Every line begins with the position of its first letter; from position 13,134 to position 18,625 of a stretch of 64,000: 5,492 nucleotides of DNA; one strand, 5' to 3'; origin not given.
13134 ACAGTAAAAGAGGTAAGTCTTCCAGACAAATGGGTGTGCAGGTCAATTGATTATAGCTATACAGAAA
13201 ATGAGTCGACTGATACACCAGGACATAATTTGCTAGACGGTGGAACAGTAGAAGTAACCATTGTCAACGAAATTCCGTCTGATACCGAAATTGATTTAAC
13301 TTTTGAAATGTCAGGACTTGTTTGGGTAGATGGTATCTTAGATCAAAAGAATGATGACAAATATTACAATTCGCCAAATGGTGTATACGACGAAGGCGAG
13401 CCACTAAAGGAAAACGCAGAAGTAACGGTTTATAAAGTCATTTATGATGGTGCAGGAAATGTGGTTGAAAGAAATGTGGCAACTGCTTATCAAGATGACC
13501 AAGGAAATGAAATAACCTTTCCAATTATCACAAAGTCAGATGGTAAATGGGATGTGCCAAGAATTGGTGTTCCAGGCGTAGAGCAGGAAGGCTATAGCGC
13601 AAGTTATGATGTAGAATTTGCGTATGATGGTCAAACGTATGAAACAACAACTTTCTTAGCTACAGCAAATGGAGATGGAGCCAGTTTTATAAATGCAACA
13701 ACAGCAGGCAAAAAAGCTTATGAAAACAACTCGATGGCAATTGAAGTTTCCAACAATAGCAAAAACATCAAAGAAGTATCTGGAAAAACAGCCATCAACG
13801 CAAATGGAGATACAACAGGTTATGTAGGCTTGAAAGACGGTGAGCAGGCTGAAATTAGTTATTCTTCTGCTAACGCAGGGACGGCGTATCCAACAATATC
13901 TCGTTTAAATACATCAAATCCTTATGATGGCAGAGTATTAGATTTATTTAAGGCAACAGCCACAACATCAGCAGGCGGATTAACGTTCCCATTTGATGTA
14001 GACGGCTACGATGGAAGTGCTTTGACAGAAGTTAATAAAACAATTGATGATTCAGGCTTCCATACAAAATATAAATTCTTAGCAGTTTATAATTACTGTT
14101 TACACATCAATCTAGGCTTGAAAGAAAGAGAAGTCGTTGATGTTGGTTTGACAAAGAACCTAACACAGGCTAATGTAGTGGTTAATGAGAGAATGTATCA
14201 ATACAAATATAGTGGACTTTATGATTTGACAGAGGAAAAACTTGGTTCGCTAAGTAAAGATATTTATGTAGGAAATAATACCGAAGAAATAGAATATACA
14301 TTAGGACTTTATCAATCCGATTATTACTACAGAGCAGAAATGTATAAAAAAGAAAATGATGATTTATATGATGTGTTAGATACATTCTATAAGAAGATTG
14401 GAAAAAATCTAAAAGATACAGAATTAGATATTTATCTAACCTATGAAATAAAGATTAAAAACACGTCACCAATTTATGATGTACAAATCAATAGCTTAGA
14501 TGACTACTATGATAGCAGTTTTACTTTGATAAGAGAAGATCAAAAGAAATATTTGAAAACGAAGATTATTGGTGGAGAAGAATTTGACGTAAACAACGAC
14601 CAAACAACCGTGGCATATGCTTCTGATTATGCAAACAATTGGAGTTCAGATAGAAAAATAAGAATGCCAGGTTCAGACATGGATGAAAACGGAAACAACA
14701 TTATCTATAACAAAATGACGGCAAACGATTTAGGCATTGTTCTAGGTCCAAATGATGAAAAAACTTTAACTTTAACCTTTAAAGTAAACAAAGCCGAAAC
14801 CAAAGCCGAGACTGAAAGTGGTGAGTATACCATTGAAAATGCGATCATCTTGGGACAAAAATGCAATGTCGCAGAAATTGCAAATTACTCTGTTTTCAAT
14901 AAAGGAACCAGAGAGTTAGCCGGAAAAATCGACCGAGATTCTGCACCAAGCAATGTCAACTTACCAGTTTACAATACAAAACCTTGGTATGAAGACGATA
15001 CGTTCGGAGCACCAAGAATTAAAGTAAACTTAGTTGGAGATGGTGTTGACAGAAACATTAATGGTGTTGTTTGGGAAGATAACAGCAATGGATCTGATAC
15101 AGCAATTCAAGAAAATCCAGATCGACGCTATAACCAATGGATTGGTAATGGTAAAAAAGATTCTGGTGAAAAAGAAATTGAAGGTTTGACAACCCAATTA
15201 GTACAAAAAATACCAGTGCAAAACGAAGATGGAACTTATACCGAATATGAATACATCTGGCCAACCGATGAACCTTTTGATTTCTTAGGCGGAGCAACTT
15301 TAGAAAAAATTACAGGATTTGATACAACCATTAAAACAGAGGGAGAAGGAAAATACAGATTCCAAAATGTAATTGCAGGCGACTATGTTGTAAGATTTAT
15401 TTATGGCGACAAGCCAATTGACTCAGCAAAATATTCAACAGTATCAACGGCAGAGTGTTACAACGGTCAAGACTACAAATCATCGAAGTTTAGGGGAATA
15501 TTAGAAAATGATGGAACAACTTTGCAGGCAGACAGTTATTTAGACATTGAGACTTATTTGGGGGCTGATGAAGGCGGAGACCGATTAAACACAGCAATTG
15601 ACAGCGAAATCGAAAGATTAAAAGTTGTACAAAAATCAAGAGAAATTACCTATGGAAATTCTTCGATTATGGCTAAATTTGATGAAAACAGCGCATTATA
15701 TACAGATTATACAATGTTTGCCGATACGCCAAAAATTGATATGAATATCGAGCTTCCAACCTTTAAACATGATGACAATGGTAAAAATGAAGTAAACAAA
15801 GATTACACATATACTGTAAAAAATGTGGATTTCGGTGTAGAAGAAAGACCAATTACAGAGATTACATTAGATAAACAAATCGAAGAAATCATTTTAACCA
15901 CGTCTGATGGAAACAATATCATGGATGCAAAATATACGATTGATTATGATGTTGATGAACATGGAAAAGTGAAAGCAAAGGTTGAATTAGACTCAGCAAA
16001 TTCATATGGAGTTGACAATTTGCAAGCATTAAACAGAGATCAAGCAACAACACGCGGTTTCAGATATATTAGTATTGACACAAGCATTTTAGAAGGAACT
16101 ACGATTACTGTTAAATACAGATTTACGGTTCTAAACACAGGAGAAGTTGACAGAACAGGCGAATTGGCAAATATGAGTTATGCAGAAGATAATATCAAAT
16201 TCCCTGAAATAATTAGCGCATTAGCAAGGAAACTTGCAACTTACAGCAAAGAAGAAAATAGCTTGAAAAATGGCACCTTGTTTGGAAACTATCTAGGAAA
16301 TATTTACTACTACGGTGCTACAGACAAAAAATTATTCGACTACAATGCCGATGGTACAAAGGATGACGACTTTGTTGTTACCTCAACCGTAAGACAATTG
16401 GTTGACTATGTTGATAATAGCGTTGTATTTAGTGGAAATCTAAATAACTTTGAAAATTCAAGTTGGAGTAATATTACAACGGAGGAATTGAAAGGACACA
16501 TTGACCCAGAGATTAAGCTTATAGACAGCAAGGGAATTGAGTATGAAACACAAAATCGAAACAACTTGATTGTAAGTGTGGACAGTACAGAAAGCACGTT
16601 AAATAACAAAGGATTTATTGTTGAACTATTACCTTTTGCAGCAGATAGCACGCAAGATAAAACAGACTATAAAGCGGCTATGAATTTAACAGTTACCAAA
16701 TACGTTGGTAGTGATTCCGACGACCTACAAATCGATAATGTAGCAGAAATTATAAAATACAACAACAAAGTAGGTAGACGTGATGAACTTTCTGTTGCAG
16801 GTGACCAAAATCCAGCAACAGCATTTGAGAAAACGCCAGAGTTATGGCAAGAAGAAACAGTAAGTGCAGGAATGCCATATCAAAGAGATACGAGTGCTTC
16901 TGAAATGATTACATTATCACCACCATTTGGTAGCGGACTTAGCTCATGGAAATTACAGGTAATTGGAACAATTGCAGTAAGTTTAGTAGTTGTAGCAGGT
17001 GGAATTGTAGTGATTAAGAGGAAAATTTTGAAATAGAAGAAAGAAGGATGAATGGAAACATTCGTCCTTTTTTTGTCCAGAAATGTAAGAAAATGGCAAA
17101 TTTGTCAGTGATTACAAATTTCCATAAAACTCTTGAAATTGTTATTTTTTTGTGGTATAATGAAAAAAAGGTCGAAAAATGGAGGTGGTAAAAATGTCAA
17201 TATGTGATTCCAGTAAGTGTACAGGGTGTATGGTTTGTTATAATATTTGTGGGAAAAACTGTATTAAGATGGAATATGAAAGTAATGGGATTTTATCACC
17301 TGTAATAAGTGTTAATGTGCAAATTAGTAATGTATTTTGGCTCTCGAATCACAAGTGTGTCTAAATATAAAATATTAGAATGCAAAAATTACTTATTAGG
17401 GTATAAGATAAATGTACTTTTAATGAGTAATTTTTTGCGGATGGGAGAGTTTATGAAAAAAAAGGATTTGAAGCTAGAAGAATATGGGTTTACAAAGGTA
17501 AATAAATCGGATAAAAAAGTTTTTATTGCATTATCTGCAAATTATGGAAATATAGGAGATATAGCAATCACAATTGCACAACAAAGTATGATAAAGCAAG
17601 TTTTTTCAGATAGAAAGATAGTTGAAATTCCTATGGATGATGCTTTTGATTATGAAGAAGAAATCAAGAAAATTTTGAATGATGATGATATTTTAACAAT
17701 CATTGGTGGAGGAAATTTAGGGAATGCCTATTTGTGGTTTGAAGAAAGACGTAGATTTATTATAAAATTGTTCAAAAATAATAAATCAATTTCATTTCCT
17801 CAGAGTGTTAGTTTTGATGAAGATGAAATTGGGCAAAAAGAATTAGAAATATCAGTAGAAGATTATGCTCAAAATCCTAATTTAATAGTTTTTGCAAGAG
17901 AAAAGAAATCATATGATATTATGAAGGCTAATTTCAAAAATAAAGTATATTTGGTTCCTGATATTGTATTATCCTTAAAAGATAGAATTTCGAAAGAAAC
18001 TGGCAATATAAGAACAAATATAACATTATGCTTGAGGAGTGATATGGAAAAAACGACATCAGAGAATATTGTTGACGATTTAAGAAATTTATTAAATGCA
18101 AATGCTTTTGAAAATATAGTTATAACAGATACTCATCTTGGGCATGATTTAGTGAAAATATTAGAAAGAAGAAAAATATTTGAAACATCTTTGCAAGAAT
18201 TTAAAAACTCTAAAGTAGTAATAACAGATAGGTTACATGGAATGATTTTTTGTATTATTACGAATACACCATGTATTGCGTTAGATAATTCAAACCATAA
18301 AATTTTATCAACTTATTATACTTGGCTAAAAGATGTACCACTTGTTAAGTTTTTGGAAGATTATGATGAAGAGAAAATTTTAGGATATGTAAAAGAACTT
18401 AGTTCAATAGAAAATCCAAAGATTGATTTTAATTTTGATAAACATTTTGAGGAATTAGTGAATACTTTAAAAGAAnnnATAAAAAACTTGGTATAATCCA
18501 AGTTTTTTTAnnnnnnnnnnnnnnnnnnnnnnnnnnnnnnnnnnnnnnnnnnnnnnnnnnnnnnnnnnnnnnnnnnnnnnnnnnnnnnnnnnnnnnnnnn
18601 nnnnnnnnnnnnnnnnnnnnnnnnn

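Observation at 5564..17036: Two co-translated giant surface proteins built from Cna-B/SdrD-B repeats but without LPXTG motifs or a sortase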

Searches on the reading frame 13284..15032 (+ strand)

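Call 83: search_protein_families(library=pfam, proteins=[window:13284-15032:+], max_evalue=1)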
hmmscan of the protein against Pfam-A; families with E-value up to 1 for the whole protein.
window:13284-15032:+ (583 aa): 4 families
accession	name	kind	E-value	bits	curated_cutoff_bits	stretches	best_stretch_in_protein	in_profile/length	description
PF11322.13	DUF3124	-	0.00012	22.8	27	1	378-462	16-99/123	Protein of unknown function (DUF3124)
PF10260.14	SAYSvFN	-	0.0031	17.7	25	1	530-552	42-64/70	Uncharacterized conserved domain (SAYSvFN)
PF02629.25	CoA_binding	-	0.038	15.2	22.3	1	281-339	3-61/97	CoA binding domain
PF07417.17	Crl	-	0.042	14.1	27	1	333-388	66-123/128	Sigma factor-binding transcriptional regulator Crl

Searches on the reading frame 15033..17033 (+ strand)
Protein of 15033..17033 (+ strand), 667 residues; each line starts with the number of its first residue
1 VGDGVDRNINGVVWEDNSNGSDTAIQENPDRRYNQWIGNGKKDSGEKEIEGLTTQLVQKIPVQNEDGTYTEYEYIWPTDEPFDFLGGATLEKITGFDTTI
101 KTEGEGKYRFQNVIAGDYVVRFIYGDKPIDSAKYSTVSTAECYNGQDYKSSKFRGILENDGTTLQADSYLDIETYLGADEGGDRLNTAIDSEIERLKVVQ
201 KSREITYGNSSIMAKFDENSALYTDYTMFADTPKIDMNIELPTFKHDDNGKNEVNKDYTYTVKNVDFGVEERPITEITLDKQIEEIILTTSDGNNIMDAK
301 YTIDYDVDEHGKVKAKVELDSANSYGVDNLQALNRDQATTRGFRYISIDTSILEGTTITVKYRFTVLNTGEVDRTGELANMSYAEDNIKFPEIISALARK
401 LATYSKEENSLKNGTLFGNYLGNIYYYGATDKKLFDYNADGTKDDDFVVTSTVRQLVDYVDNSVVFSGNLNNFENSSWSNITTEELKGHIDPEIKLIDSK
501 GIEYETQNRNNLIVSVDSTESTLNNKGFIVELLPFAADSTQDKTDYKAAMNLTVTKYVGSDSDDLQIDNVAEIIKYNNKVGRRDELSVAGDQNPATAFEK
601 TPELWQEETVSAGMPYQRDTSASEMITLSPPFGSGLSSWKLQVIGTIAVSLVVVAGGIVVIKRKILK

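Call 83: search_protein_families(library=pfam, proteins=[window:15033-17033:+], max_evalue=1)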
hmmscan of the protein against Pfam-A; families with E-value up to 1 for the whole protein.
window:15033-17033:+ (667 aa): 2 families
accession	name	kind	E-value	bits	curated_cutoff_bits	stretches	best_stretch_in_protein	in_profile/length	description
PF17210.9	SdrD_B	-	0.0035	18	29.7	1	98-125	40-67/112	SdrD B-like domain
PF13620.12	CarboxypepD_reg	-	0.0096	16.7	32.3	1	87-122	16-54/82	Carboxypeptidase regulatory-like domain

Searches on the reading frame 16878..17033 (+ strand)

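Call 21: search_protein_families(library=ncbifam, proteins=[window:16878-17033:+], max_evalue=10)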
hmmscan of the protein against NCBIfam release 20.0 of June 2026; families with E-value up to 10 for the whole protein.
seq(52 aa): 1 family
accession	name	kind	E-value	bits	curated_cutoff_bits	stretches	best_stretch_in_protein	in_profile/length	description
NF033846.1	Rumino_NPXTG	domain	0.01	16.1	23.5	1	29-49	9-29/30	NPXTG-anchored protein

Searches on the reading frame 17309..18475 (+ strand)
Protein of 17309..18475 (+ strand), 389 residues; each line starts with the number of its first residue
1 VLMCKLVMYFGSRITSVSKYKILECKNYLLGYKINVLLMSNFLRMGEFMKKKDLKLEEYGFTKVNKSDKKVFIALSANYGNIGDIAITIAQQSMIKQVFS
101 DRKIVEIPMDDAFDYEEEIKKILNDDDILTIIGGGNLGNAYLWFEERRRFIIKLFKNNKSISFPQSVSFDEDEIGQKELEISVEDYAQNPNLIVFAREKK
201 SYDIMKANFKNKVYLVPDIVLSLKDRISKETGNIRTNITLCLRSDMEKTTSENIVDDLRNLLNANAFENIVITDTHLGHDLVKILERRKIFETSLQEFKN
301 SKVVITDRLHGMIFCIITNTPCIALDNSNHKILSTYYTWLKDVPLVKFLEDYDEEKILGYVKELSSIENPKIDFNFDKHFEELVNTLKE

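Call 10: search_protein_families(library=pfam, proteins=[window:17309-18475:+], max_evalue=0.001)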
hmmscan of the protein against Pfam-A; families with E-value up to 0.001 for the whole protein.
window:17309-18475:+ (389 aa): 1 family
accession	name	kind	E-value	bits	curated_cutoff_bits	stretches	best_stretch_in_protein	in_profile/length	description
PF04230.19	PS_pyruv_trans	-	2.2e-34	120.1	25.3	1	81-329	1-280/280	Polysaccharide pyruvyl transferase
